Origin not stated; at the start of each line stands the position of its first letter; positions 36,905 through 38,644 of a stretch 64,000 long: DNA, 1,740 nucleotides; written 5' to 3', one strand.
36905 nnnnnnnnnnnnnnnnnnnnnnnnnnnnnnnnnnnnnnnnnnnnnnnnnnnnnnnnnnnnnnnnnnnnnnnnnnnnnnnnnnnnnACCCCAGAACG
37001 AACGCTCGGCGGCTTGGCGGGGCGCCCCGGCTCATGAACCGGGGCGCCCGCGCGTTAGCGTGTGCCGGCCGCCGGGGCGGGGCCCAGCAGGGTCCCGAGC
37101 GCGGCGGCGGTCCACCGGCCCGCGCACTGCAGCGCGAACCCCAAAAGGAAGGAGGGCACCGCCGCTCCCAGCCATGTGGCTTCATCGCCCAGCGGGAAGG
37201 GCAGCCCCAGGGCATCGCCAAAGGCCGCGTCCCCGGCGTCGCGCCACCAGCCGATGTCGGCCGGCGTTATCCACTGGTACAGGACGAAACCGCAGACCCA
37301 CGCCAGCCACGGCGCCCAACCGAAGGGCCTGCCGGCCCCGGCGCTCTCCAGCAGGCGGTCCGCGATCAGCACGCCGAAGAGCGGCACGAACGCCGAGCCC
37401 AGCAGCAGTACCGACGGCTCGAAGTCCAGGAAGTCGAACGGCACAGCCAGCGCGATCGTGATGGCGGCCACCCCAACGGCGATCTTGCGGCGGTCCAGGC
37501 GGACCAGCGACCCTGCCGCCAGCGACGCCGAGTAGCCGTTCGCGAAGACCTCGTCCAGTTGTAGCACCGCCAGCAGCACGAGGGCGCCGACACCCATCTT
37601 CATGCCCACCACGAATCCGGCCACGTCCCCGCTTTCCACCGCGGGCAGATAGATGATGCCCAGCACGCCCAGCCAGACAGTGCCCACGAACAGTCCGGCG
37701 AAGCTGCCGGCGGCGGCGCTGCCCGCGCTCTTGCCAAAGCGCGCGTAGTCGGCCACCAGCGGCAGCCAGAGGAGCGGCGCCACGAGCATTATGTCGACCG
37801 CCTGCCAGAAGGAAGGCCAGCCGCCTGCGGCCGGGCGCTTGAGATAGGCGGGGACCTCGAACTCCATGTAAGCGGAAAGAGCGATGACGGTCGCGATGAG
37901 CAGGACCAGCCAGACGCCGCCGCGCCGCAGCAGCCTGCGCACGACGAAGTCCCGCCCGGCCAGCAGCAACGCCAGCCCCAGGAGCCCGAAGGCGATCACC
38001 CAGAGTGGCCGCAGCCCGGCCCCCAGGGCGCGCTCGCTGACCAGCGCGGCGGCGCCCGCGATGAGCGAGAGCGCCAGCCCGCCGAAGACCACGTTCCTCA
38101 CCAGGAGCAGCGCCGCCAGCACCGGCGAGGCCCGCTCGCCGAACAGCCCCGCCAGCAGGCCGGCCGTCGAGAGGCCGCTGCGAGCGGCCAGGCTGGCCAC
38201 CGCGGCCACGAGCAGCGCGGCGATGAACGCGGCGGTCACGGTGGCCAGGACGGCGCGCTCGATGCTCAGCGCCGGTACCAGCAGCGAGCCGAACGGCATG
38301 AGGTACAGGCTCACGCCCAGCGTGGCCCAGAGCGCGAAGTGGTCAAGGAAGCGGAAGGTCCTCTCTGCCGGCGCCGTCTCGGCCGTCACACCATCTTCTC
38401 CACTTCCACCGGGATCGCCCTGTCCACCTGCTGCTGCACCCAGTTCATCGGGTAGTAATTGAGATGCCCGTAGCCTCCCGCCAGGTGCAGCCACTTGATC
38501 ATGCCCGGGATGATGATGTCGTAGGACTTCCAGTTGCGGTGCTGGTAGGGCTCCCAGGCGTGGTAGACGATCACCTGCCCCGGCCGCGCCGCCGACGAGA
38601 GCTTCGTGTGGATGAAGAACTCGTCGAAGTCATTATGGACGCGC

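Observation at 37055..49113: Ethylbenzene-dehydrogenase-clade molybdoenzyme supercluster with cytoplasmic-looking alpha and gamma subunits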

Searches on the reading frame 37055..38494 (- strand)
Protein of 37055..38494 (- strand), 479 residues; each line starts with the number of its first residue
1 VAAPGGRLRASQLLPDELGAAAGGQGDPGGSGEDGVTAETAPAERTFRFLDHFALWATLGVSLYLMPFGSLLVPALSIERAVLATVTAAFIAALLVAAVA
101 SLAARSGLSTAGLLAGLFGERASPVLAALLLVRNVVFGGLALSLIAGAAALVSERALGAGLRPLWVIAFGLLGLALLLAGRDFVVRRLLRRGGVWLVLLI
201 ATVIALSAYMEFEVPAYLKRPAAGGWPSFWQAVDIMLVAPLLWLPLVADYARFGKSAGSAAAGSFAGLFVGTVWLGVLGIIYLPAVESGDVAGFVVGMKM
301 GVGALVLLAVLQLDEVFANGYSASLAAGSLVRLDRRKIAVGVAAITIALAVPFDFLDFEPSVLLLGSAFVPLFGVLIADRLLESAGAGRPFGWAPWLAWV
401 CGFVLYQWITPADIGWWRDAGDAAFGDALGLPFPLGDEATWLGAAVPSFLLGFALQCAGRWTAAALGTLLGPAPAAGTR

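Call 4: search_protein_families(library=pfam, proteins=[window:37055-38494:-])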
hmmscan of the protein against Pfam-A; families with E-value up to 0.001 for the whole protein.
window:37055-38494:- (479 aa): 1 family
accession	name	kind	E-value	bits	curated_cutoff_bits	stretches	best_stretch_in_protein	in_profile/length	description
PF02133.21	Transp_cyt_pur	-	6.9e-05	22.3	23.5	1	43-381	5-371/440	Permease for cytosine/purines, uracil, thiamine, allantoin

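Call 5: search_protein_families(library=ncbifam, proteins=[window:37055-38494:-])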
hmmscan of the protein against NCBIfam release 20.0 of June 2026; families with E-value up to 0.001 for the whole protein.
window:37055-38494:- (479 aa): 3 families
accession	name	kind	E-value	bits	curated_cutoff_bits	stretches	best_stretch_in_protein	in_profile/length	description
TIGR02358.1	thia_cytX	hypoth_equivalog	7.6e-45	153.7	309.85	1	51-410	2-357/386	putative hydroxymethylpyrimidine transporter CytX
TIGR00800.1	ncs1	subfamily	4e-15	55.5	353.1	1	42-381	9-386/447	NCS1 family nucleobase:cation symporter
NF008241.0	PRK11017.1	equivalog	2.4e-07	29.8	326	1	69-384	40-347/416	cytosine permease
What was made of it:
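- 37055..38389 (-): NCS1/CytX-like permease (about 443 aa, about 10 hydrophobic segments), translationally coupled to alpha1. It matches TIGR02358 at 154 bits, below the cut-off, and PF02133 weakly (calls 4, 5).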

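Call 52: search_solved_structures(query=window:37055-38494:-, max_evalue=0.01)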
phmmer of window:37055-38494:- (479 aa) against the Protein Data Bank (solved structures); distinct sequences matched with E-value up to 0.01: 0.
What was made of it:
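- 37055..38389 (-): It has no match among solved structures (call 52).
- Tried and rejected: The permease has no match among solved structures (call 52).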
